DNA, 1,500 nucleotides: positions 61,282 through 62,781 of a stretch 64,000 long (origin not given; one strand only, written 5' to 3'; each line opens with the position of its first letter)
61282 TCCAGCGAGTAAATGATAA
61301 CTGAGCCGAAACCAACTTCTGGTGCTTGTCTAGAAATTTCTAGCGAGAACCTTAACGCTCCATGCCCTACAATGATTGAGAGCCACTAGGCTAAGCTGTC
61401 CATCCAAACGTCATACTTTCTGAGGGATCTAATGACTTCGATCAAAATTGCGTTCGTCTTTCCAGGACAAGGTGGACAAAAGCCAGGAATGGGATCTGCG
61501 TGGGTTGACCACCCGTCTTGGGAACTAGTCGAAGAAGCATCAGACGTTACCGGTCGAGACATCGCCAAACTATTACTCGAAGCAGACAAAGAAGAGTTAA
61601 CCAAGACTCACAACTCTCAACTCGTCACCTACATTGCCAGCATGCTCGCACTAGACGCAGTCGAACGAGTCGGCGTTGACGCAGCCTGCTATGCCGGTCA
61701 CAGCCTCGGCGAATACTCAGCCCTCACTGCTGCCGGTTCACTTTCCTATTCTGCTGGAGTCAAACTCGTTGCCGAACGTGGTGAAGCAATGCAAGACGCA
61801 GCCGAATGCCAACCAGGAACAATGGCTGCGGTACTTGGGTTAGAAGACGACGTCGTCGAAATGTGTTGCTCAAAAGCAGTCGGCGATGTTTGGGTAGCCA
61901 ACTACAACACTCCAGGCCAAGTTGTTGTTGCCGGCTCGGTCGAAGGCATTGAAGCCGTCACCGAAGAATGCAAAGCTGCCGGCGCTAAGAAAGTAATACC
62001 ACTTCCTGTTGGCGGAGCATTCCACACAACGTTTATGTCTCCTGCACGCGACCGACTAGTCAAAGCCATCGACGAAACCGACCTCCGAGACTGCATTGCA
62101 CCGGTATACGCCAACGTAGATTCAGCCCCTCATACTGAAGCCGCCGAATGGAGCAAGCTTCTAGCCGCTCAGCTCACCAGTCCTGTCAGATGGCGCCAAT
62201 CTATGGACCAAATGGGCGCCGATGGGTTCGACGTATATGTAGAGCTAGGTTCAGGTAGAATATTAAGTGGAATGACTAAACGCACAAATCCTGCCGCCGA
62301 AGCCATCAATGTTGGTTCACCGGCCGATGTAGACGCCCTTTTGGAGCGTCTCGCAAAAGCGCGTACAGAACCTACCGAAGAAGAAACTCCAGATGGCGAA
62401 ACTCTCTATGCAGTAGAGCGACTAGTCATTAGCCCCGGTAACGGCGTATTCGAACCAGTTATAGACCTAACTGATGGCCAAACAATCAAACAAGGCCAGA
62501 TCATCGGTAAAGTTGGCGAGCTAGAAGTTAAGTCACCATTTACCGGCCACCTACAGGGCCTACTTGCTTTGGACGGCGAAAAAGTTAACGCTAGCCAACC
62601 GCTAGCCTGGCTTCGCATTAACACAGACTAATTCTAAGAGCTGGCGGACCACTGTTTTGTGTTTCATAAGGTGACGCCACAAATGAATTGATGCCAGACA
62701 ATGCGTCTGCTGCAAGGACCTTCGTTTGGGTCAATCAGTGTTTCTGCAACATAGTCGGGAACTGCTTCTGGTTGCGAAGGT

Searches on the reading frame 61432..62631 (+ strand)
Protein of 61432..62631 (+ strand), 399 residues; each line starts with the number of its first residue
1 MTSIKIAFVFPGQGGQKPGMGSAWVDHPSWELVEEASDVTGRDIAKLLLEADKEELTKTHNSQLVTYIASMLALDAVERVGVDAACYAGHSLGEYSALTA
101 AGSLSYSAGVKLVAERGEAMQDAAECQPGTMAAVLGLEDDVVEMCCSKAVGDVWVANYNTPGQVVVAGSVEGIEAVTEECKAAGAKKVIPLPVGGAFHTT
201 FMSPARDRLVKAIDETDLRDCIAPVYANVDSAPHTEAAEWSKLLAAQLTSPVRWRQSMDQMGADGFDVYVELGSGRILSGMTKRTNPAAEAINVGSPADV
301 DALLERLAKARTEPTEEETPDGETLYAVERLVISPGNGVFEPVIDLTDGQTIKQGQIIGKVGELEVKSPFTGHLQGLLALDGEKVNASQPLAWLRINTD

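Call 72: search_protein_families(library=pfam, proteins=[window:61432-62631:+], max_evalue=0.0001)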
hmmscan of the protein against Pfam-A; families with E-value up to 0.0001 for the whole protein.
window:61432-62631:+ (399 aa): 1 family
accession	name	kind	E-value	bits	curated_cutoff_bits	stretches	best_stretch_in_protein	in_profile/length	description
PF00698.26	Acyl_transf_1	-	4.1e-33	115.6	32.7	1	8-279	2-272/319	Acyl transferase domain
